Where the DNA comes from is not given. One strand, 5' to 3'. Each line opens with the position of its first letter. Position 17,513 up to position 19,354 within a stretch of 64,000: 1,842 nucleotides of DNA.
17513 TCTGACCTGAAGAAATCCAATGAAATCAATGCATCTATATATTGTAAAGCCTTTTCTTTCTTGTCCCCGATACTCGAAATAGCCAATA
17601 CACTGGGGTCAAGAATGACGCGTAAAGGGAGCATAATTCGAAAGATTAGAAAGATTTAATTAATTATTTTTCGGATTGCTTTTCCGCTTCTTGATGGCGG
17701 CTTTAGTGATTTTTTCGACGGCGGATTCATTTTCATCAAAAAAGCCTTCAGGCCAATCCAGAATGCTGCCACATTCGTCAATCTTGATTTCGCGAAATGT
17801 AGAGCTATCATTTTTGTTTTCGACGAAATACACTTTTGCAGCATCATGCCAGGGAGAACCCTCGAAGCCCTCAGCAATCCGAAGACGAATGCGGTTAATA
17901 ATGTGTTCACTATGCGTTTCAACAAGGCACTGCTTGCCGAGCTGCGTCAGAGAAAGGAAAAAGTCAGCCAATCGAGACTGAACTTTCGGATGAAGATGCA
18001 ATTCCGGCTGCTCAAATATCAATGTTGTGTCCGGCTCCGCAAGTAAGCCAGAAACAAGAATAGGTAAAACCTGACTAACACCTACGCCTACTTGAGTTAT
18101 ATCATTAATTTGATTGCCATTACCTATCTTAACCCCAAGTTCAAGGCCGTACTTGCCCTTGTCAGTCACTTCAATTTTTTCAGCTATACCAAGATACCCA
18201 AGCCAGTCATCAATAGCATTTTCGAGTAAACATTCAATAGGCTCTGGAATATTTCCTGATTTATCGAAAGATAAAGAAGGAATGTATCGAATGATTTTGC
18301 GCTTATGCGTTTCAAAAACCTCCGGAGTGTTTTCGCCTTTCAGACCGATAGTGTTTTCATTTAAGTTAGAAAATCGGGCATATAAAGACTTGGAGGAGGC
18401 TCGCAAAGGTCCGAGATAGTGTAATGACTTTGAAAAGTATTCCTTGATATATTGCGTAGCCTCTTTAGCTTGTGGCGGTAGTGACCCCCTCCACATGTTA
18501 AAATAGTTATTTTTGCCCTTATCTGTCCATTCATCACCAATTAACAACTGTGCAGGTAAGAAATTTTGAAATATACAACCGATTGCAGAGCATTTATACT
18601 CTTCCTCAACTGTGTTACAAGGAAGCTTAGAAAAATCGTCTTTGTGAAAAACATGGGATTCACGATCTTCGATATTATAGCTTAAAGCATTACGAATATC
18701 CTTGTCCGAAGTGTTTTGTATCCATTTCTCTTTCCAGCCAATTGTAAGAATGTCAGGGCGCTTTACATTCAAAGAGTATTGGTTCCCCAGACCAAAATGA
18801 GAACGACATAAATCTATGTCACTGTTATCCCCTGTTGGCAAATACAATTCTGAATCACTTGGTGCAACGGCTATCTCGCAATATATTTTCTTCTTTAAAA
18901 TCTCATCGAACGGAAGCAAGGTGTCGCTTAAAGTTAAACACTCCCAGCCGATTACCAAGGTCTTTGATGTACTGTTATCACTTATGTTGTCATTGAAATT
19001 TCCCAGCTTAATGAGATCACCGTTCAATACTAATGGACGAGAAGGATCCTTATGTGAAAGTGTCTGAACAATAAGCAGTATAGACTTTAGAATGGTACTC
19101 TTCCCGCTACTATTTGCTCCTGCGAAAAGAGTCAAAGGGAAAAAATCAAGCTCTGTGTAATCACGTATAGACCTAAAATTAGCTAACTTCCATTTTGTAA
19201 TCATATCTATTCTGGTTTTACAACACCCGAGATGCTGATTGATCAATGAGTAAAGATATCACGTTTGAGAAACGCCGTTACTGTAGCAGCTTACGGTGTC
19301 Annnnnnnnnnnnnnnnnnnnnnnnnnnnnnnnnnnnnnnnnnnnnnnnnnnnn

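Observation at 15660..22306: Candidate undescribed defence operon: UDG-like protein + two paralogous ABC ATPases (DUF3696 type) + RelE-like-tailed protein + FAN1-like VRR-NUC nuclease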

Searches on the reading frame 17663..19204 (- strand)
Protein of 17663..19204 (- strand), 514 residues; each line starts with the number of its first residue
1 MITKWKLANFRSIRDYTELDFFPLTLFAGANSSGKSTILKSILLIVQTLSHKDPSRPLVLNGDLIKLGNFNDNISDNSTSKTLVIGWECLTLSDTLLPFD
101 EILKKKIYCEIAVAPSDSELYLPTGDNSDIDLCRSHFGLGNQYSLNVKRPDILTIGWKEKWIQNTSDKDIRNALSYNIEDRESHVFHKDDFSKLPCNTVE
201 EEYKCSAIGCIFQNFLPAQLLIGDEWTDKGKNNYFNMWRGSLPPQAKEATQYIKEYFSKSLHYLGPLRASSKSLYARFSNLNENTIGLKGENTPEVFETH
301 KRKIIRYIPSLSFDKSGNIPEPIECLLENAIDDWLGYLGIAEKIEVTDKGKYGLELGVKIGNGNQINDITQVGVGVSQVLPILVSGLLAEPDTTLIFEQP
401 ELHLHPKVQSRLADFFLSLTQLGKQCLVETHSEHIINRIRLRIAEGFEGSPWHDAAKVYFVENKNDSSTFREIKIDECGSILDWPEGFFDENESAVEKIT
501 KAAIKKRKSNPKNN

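Call 3: search_protein_families(library=pfam, proteins=[window:17663-19204:-], max_evalue=0.1)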
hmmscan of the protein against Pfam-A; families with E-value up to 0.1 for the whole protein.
window:17663-19204:- (514 aa): 7 families
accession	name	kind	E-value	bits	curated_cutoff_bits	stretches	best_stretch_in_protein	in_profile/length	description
PF13175.12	AAA_15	-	9.7e-31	108.1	32.1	1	1-436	1-374/374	AAA ATPase domain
PF13304.12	AAA_21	-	7e-17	62.9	27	2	369-436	235-303/304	AAA domain, putative AbiEii toxin, Type IV TA system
PF12476.13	DUF3696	-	1.7e-10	41.4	22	1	453-498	3-51/52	Protein of unknown function (DUF3696)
PF13476.12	AAA_23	-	5.9e-08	34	27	1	6-55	3-52/201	AAA domain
PF02463.25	SMC_N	-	0.0016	18.3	40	1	2-44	2-46/220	RecF/RecN/SMC N terminal domain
PF13555.12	AAA_29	-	0.0039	17.3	27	1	5-44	4-44/61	P-loop containing region of AAA domain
PF11398.14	DUF2813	-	0.035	13.9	21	0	395-441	287-330/372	Protein of unknown function (DUF2813)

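Call 4: search_protein_families(library=padloc, proteins=[window:17663-19204:-], max_evalue=0.1)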
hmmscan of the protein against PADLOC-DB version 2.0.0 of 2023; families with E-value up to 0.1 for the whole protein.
window:17663-19204:- (514 aa): 114 families (the best 25 are shown)
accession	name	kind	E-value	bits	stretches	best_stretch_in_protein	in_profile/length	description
PDLC03878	NsnB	-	5e-74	248.1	1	1-500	1-343/345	-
PDLC04148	HEC-03B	-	2.6e-50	169.8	2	257-507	212-452/458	-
PDLC04707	PDC-M55A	-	1.2e-48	164.1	2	246-508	174-418/421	-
PDLC02979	AriA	-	2e-34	118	1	1-436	1-373/373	-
PDLC02980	AriA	-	4.6e-19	67.5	2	368-437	234-304/304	-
PDLC02981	AriAB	-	1e-13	48.9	2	392-437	331-378/694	-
PDLC02335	AbiLi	-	1.5e-12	45.2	2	1-51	49-105/326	AbiLi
PDLC04176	HEC-01A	-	3.8e-12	44.3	2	376-439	260-324/371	-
PDLC02358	Old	-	7.4e-12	42.8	2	392-438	285-331/578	Old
PDLC04175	HEC-01A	-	1.1e-11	42.4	2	2-50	6-53/363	-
PDLC04135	mad3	-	1.2e-11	42.8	2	2-58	2-58/374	mads_3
PDLC04144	HEC-01B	-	4e-11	40.6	2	389-442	294-347/395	-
PDLC04214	HEC-02A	-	5.1e-11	40.4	2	379-442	225-288/338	-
PDLC00069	GajA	-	7.1e-11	39.2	2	394-441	337-386/687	AAA ATPase domain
PDLC04178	HEC-01A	-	1.9e-10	38.4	2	2-51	9-57/399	-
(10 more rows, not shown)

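Call 5: search_protein_families(library=ncbifam, proteins=[window:17663-19204:-], max_evalue=0.1)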
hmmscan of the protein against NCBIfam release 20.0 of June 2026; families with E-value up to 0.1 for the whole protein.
window:17663-19204:- (514 aa): 10 families
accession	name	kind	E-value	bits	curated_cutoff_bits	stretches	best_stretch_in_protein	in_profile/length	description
NF047739.1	antiphage_MADS3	equivalog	5.7e-08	32.3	420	1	1-56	1-55/427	methylation-associated defense system AAA family ATPase MAD3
NF041760.1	PtuA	equivalog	2.2e-06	26.9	500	1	3-45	53-95/524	retron Ec78 anti-phage system effector ATPase PtuA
NF038234.1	retron_eff_Eco8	equivalog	1e-05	24.4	250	1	394-474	275-354/679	retron Eco8 family effector endonuclease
TIGR00611.2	recf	equivalog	1.1e-05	24.8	172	1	2-55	1-54/339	DNA replication/repair protein RecF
TIGR02169.1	SMC_prok_A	equivalog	0.0086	13.8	729.4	1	2-49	2-50/1165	chromosome segregation protein SMC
NF053563.1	Rkd4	equivalog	0.045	11.8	860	1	2-42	3-43/747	arcadin-4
NF010153.0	PRK13631.1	equivalog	0.053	12.5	463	1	342-432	148-235/320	cobalt transporter ATP-binding subunit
TIGR04435.1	restrict_AAA_1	hypoth_equivalog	0.064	11.9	300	0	9-45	24-60/568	restriction system-associated AAA family ATPase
TIGR03771.1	anch_rpt_ABC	equivalog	0.082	12.6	268.8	0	380-432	120-172/223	anchored repeat-type ABC transporter ATP-binding subunit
TIGR02673.1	FtsE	equivalog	0.088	12.5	264.85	0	393-443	157-207/214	cell division ATP-binding protein FtsE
